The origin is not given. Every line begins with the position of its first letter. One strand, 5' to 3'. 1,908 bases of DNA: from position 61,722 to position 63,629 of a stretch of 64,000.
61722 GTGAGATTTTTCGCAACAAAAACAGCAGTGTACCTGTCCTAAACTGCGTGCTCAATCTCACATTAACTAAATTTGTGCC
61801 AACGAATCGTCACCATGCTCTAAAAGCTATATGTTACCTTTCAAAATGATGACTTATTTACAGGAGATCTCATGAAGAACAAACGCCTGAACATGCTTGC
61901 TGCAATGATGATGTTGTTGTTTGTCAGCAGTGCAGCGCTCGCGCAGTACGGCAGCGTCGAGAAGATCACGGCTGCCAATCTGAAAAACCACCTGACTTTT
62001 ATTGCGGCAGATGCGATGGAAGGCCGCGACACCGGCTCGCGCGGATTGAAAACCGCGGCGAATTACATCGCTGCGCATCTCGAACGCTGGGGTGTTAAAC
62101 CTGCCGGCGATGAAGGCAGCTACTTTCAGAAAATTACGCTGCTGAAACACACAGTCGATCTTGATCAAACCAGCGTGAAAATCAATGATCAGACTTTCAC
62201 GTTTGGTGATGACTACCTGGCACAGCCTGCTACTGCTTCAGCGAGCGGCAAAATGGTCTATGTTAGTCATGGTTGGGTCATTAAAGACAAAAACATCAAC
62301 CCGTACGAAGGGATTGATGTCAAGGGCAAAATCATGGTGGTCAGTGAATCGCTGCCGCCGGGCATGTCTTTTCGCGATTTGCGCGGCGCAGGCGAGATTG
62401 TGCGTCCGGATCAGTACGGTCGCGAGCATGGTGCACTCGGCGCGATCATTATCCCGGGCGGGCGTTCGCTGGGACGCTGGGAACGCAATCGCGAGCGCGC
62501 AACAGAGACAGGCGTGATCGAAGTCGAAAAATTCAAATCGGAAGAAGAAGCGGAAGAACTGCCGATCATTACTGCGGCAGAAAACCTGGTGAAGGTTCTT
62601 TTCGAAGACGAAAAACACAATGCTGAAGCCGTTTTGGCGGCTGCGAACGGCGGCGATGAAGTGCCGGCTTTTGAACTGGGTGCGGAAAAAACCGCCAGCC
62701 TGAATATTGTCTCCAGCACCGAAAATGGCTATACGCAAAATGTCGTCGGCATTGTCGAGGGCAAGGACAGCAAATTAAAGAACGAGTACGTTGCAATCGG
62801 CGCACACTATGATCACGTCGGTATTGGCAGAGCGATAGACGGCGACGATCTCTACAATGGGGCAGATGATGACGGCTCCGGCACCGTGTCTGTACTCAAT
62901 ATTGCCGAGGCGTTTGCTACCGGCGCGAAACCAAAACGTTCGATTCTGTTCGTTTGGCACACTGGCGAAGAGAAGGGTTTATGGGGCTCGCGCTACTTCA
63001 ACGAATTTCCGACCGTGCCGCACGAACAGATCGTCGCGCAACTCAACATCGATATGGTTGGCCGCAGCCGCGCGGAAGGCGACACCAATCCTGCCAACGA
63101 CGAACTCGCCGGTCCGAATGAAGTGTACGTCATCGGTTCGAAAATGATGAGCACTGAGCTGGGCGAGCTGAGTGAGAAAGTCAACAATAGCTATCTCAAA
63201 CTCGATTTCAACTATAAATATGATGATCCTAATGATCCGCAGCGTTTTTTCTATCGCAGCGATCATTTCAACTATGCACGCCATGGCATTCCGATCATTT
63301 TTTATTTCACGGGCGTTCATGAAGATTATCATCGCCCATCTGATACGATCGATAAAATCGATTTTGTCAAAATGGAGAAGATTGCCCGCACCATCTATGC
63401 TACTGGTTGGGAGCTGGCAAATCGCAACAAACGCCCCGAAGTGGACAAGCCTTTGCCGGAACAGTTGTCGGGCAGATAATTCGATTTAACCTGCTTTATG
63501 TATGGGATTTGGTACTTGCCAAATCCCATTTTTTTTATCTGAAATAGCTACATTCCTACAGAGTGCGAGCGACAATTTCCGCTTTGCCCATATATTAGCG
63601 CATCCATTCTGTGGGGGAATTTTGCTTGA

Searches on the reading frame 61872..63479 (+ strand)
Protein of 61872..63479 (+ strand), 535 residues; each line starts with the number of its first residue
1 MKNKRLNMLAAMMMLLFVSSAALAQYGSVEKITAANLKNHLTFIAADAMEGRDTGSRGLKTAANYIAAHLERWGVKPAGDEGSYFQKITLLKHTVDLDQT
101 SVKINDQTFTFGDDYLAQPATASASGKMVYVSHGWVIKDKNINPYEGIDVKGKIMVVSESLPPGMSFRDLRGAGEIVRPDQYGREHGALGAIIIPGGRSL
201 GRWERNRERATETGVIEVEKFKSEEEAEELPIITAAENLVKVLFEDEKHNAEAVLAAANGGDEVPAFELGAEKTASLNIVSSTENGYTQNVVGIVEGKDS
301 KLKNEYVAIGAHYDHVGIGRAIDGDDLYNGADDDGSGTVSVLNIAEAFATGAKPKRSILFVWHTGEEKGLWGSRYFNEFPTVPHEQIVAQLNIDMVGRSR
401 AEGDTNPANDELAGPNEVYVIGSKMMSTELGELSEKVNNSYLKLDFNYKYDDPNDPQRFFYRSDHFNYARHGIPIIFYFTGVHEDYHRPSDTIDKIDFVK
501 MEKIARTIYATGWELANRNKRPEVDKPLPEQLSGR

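Call 51: find_encoding_contigs(protein=window:61872-63479:+, flank=10000, max_places=2)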
Protein window:61872-63479:+ (535 aa): 23 contigs read that carry it; 2 places shown.
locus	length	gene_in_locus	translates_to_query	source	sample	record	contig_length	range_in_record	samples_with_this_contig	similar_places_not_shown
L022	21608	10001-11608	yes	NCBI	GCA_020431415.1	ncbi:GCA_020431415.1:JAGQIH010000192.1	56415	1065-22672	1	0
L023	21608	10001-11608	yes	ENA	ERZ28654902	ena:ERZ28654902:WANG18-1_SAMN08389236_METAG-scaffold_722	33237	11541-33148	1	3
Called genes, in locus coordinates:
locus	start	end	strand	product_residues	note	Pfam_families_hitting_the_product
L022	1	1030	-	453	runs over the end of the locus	PF00072:Response_reg, PF01078:Mg_chelatase (faint), PF00158:Sigma54_activat, PF14532:Sigma54_activ_2, PF07724:AAA_2 (weak), PF07728:AAA_5, PF25601:AAA_lid_14, PF02954:HTH_8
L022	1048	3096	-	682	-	PF00989:PAS, PF13188:PAS_8 (faint), PF08448:PAS_4, PF13426:PAS_9 (weak), PF24820:Diguanyl_cycl_sensor (faint), PF00512:HisKA, PF02518:HATPase_c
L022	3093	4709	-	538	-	PF14522:Cytochrome_C7 (faint), PF22113:Mtrc-MtrF_II-IV_dom (weak)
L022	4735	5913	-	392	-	-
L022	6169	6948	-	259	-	-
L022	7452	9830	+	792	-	PF14498:Glyco_hyd_65N_2, PF22124:Glyco_hydro_95_cat, PF21307:Glyco_hydro_95_C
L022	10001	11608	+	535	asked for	PF04389:Peptidase_M28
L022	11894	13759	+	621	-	PF17900:Peptidase_M1_N, PF01433:Peptidase_M1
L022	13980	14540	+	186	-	PF04893:Yip1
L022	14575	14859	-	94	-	-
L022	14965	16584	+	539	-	-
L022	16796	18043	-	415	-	PF24885:TPR_NPHP3 (faint), PF00515:TPR_1 (faint), PF07719:TPR_2 (faint), PF17874:TPR_MalT (faint), PF13176:TPR_7 (faint), PF13424:TPR_12, PF14938:SNAP (weak), PF13424:TPR_12 (weak), +2 more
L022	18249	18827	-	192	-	-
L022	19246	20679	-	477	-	PF00072:Response_reg (faint), PF00158:Sigma54_activat, PF14532:Sigma54_activ_2, PF07728:AAA_5, PF25601:AAA_lid_14, PF02954:HTH_8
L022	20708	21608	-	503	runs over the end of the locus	PF00496:SBP_bac_5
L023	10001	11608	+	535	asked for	PF04389:Peptidase_M28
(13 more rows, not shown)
